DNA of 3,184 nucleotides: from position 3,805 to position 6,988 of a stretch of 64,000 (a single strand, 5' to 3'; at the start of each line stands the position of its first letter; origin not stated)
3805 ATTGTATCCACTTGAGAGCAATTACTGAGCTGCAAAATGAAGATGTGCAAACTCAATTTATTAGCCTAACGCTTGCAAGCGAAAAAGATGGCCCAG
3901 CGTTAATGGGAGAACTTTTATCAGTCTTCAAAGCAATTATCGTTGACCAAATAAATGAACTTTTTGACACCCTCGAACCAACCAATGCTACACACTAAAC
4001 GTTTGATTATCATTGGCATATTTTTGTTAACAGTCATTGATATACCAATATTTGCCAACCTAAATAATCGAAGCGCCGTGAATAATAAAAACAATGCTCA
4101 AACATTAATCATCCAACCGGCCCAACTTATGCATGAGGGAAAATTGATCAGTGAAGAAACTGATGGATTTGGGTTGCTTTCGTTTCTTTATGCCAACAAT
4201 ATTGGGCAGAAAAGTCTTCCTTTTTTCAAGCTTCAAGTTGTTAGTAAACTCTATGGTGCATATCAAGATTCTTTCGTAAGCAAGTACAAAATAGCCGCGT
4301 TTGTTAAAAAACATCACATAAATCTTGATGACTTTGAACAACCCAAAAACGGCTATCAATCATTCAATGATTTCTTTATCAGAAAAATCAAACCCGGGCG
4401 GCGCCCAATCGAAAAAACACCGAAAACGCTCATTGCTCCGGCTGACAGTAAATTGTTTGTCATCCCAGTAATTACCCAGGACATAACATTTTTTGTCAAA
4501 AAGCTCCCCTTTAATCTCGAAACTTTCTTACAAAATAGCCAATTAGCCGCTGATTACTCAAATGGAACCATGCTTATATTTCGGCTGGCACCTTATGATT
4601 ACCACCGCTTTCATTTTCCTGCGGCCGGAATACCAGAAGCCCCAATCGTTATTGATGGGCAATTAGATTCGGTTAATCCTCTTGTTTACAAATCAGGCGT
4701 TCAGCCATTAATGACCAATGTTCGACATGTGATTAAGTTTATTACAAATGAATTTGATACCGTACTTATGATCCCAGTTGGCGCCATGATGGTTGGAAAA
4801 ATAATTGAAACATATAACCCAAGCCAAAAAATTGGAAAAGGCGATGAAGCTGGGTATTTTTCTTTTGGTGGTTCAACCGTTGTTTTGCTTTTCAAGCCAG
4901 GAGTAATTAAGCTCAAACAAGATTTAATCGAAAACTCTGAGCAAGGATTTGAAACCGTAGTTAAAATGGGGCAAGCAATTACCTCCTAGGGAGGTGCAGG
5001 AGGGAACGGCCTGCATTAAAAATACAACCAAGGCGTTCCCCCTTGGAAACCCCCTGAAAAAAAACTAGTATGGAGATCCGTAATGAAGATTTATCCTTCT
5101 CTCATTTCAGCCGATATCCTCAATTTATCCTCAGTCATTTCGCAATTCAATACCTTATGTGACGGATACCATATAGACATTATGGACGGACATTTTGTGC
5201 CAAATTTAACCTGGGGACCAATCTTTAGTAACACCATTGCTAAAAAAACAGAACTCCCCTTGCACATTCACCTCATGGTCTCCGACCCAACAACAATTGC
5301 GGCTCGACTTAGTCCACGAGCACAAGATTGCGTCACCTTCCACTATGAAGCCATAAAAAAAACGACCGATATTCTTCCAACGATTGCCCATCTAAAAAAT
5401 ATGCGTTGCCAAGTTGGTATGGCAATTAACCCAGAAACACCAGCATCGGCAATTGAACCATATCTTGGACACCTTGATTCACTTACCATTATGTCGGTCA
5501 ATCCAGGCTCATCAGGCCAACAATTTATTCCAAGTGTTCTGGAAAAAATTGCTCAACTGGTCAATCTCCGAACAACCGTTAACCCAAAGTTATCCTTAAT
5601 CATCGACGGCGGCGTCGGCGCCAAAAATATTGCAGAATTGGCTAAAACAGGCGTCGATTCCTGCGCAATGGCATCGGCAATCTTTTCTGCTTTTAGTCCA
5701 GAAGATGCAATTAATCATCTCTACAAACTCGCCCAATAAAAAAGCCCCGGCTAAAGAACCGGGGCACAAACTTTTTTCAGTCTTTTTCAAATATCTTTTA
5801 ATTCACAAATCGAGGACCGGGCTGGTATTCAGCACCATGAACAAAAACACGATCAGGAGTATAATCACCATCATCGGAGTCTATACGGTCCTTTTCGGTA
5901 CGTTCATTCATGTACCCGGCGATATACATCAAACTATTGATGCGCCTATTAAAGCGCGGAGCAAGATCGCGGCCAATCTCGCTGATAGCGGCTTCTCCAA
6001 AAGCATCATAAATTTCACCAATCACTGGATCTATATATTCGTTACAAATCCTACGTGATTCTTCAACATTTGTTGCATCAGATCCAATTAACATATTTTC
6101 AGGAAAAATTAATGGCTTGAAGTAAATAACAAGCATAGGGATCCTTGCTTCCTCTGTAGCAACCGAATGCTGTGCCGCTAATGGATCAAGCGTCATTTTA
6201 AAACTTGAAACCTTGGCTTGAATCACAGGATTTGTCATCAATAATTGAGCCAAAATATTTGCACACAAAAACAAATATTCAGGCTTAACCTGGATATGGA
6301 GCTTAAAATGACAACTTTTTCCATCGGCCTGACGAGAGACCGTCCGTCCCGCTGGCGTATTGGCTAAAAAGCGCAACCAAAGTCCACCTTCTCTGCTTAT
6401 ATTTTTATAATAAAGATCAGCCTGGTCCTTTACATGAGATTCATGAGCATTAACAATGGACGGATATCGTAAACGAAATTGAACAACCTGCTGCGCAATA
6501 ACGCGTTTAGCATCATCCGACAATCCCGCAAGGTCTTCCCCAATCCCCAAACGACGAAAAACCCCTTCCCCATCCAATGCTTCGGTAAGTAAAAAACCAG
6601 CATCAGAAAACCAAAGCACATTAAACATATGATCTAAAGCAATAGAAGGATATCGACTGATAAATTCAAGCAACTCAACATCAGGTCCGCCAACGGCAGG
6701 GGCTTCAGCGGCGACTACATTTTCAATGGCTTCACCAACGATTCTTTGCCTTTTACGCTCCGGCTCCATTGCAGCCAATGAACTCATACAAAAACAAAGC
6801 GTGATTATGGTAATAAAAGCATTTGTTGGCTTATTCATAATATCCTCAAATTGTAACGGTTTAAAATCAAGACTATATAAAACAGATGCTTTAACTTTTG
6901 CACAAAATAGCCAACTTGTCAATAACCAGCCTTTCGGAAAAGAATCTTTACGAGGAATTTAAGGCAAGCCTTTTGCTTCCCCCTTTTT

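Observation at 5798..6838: Exported protein whose core matches OspF/SpvC phosphothreonine-lyase catalytic motifs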

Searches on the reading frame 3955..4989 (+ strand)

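Call 15: search_protein_families(library=pfam, proteins=[window:3955-4989:+], max_evalue=0.00001)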
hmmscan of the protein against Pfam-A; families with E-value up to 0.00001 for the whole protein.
window:3955-4989:+ (344 aa): 1 family
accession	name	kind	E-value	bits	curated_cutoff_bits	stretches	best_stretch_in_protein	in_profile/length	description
PF02666.20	PS_Dcarbxylase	-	8.9e-52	176.1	22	1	137-342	1-196/198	Phosphatidylserine decarboxylase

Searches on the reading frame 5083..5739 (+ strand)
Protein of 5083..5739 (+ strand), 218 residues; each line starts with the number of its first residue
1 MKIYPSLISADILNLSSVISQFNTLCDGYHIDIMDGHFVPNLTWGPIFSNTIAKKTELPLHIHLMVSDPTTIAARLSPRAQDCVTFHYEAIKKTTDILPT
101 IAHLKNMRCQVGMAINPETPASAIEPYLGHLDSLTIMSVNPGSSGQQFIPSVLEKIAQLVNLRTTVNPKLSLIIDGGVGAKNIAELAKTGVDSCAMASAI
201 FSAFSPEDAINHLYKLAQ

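Call 15: search_protein_families(library=pfam, proteins=[window:5083-5739:+], max_evalue=0.00001)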
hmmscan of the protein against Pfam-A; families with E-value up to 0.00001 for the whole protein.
window:5083-5739:+ (218 aa): 1 family
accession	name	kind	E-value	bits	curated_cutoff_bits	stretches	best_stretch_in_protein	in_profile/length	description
PF00834.25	Ribul_P_3_epim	-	2e-54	184.5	21.1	1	2-201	1-198/198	Ribulose-phosphate 3 epimerase family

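Call 50: list_cluster_members(proteins=[window:5083-5739:+, window:3955-4989:+, window:7053-9494:+, window:15936-18542:-, window:19781-21202:-, window:12233-14869:+])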
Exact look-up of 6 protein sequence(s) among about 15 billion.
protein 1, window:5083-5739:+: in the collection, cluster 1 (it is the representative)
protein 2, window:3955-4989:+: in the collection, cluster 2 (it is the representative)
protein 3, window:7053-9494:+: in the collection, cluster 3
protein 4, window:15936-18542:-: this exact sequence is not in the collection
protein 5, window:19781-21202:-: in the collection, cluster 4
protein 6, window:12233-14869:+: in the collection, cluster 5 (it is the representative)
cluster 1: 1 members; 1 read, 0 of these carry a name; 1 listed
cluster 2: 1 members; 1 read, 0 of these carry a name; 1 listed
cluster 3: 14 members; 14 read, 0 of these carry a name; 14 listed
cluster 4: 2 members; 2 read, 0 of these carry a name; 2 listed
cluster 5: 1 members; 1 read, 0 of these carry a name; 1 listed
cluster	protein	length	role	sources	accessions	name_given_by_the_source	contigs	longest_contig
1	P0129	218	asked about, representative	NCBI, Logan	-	-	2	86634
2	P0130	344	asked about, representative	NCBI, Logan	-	-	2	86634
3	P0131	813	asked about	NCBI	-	-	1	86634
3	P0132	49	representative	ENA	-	-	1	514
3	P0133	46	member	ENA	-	-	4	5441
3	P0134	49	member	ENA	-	-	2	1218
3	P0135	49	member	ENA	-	-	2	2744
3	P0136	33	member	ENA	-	-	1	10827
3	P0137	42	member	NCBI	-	-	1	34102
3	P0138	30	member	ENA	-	-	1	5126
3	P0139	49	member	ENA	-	-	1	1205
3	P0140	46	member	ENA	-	-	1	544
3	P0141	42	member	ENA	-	-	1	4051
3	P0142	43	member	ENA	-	-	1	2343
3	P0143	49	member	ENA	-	-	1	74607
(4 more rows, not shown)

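Call 77: find_encoding_contigs(protein=window:5083-5739:+, flank=1000, max_places=3)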
Protein window:5083-5739:+ (218 aa): 2 contigs read that carry it; 2 places shown.
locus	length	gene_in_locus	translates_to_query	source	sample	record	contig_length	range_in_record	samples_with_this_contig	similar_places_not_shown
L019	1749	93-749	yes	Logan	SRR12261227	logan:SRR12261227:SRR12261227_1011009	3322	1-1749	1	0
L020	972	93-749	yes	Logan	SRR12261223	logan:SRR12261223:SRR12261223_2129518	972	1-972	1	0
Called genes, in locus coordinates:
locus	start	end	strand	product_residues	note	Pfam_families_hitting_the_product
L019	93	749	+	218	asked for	PF00834:Ribul_P_3_epim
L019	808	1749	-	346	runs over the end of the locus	-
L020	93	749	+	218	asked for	PF00834:Ribul_P_3_epim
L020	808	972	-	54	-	?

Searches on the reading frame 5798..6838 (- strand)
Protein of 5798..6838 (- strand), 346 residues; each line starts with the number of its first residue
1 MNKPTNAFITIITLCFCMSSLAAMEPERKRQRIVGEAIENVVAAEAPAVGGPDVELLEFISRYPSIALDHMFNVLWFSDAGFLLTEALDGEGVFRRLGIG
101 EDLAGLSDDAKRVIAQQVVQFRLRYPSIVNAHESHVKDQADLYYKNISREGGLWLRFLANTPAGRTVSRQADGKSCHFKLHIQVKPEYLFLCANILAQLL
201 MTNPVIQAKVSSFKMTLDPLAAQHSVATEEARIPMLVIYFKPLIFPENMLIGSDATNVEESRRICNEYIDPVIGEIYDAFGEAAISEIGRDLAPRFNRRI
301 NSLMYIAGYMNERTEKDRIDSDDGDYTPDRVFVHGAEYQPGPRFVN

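Call 3: search_protein_families(library=pfam, proteins=[window:5798-6838:-], max_evalue=10)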
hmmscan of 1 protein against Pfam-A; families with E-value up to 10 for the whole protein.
window:5798-6838:- (346 aa): 0 families

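Call 4: search_protein_families(library=ncbifam, proteins=[window:5798-6838:-], max_evalue=10)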
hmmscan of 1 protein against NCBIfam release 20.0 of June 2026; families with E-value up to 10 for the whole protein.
window:5798-6838:- (346 aa): 0 families

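Call 5: search_solved_structures(query=window:5798-6838:-, max_evalue=10, show_alignments=3)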
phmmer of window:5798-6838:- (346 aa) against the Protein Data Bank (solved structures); distinct sequences matched with E-value up to 10: 4.
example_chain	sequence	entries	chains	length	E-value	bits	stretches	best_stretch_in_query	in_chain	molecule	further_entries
5ysm_A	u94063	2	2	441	0.21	13.9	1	56-131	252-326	Cytochrome P450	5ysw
2ci8_A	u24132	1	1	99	0.88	11.9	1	137-183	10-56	CYTOPLASMIC PROTEIN NCK1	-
2ci9_A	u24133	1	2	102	0.93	11.8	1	137-183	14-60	CYTOPLASMIC PROTEIN NCK1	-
8f5h_A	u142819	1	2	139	1.1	11.6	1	258-330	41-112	S2hlx_EX_19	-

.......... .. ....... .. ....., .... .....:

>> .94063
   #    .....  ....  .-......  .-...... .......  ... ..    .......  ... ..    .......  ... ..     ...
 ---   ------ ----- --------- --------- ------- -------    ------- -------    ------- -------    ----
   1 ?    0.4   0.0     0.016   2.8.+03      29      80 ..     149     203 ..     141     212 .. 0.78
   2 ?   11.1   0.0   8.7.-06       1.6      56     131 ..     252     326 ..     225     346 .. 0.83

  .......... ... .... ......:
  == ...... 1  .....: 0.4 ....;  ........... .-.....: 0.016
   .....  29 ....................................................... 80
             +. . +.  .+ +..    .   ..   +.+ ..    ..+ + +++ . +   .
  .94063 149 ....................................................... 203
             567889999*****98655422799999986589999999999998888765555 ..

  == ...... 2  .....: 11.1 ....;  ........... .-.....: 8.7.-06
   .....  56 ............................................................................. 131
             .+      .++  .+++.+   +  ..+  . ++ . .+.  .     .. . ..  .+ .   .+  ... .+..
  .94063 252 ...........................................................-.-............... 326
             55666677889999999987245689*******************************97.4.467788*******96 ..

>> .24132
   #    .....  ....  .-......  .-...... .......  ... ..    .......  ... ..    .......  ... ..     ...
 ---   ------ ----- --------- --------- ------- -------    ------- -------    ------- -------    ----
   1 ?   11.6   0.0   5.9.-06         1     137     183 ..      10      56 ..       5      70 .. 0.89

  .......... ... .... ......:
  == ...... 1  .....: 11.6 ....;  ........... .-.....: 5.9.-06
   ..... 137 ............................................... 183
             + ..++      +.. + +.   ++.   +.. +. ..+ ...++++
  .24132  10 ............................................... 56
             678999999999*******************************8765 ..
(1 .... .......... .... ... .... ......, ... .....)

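Call 6: find_homologous_proteins(query=window:5798-6838:-, max_evalue=0.001)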
Query window:5798-6838:- (346 aa): 1 proteins with E <= 0.001 among 2818 candidates.
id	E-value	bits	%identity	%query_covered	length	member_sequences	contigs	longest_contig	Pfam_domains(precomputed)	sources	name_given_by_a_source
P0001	2.7e-217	738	100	95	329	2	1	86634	-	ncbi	-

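Call 9: list_cluster_members(proteins=[P0001])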
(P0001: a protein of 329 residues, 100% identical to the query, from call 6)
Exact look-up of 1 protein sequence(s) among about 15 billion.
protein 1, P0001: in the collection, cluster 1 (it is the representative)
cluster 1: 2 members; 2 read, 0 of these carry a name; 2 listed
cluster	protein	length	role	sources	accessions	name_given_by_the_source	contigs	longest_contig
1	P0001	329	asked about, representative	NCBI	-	-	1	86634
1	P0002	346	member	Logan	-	-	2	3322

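Call 14: find_encoding_contigs(protein=P0001, flank=3000, max_places=4)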
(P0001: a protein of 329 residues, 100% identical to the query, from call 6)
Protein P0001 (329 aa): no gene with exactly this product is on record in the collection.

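Call 16: find_related_loci(query=window:5798-6838:-, collection=genome_contigs, flank=6000)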
Query window:5798-6838:- (346 aa) in genome_contigs; peptide patterns used: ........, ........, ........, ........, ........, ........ (x = any residue, [..] = any of these).
28 stretches matched a pattern, but none encodes a relative of the query by tblastn (E <= 1e-3).

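Call 17: predict_structure(protein=window:5798-6838:-)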
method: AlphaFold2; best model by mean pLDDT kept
length: 346 residues; sequences in the alignment: 1
mean_pLDDT: 44.2   pTM: 0.40
mean pLDDT of the five models: 44.2, 43.9, 43.8, 42.5, 38.5
residues with pLDDT >= 90: 0; 70-90: 36; 50-70: 74; < 50: 236
segments of 3 or more residues with pLDDT < 50: 1-149, 219-232, 246-254, 284-346
pLDDT, mean of each block of 10 residues (from residue 1): 31 35 33 36 31 33 32 32 32 30 38 42 40 38 44 55 61 67 63 64 70 62 41 64 52 56 74 70 47 32 25 27 30 27 25
secondary structure, 60 per line:
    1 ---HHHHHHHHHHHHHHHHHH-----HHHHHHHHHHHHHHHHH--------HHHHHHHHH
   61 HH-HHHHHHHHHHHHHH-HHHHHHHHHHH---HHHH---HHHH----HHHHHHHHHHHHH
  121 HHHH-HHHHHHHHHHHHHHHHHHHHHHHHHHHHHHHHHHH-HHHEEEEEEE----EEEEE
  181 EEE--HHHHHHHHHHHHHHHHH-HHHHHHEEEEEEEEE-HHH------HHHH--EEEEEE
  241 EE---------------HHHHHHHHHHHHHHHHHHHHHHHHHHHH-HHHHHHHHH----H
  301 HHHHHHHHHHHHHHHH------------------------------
elements in order: H4-21 H27-43 H52-62 H64-77 H79-89 H93-96 H100-103 H108-124 H126-160 E165-171 E176-183 H186-202 H204-209 E210-218 H229-232 E235-242 H258-285 H287-295 H300-316

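Call 18: search_protein_representatives(protein=window:5798-6838:-)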
Query: 346 residues. Proteins with E-value up to 0.001 (for the whole library): 17; up to 1e-10: 1; up to 1e-30: 1. The best 17 are listed.
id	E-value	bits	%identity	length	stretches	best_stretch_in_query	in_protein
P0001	8.5e-218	738.4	100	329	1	18-346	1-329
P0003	1.7e-07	47.1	36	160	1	224-334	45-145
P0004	2.5e-07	46.6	34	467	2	264-343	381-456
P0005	2.7e-07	46.5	30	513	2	232-344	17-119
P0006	9.7e-07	44.7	32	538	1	170-341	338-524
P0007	3.3e-06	42.9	39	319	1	175-341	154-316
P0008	7.0e-06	41.8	33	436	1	177-311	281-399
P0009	4.4e-05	39.2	33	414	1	164-342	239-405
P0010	8.7e-05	38.2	31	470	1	171-339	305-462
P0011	1.0e-04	38.0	32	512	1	139-310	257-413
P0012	1.4e-04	37.6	37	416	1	174-308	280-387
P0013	1.6e-04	37.3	40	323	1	175-310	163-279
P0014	1.9e-04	37.1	39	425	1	176-337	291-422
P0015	1.9e-04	37.1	38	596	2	176-239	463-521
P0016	2.6e-04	36.7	28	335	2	272-315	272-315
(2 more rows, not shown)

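Call 24: search_protein_families(library=pfam, alignment_id=A1, max_evalue=1)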
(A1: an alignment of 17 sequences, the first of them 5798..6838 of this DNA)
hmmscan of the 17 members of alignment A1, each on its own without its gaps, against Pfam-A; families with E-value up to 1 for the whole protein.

A. member 1, window:5798-6838:- (346 aa): 0 families

B. families by the number of members that match (of 17 scanned): 19 families
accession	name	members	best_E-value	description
PF18314.6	FAS_I_H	1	6.8e-06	Fatty acid synthase type I helical domain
PF02269.22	TFIID-18kDa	1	0.00024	Transcription initiation factor IID, 18kD subunit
PF19067.5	DUF5763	1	0.0027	Family of unknown function (DUF5763)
PF16014.10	SAP130_C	1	0.0092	Histone deacetylase complex subunit SAP130 C-terminus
PF21356.2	Vps27_GAT-like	1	0.014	Vacuolar protein sorting-associated protein 27, GAT-like domain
PF07926.17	TPR_MLP1_2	1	0.019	TPR/MLP1/MLP2-like protein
PF19538.4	DUF6062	1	0.066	Family of unknown function (DUF6062)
PF03297.21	Ribosomal_S25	1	0.11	S25 ribosomal protein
PF06050.19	HGD-D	1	0.13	2-hydroxyglutaryl-CoA dehydratase, D-component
PF08656.15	DASH_Dad3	1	0.13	DASH complex subunit Dad3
PF05377.16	FlaC_arch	1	0.19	Flagella accessory protein C (FlaC)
PF10500.14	SR-25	1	0.21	Nuclear RNA-splicing-associated protein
PF13329.13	ATG2_CAD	1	0.21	Autophagy-related protein 2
PF04143.19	Sulf_transp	1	0.22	Sulphur transport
PF22215.1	MLKL_N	1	0.24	Mixed lineage kinase domain-like N-terminal domain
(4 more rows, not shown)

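Call 67: find_related_loci(query=A7, collection=viral_contigs, flank=5000)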
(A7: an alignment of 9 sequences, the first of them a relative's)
Query A7 (335 aa) in viral_contigs; peptide patterns used: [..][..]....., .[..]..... (x = any residue, [..] = any of these).
95 stretches matched a pattern; 2 encode a relative of the query (tblastn E <= 1e-3); 2 distinct loci.
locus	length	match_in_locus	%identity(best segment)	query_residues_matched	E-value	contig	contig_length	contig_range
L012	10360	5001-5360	30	201-315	3e-9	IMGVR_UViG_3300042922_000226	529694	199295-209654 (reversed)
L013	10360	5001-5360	30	201-315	3e-9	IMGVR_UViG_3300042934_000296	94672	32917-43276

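Call 92: find_related_loci(query=window:5798-6838:-, collection=metagenome_contigs, flank=4000)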
Query window:5798-6838:- (346 aa) in metagenome_contigs; peptide patterns used: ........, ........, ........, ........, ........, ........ (x = any residue, [..] = any of these).
26 stretches matched a pattern, but none encodes a relative of the query by tblastn (E <= 1e-3).
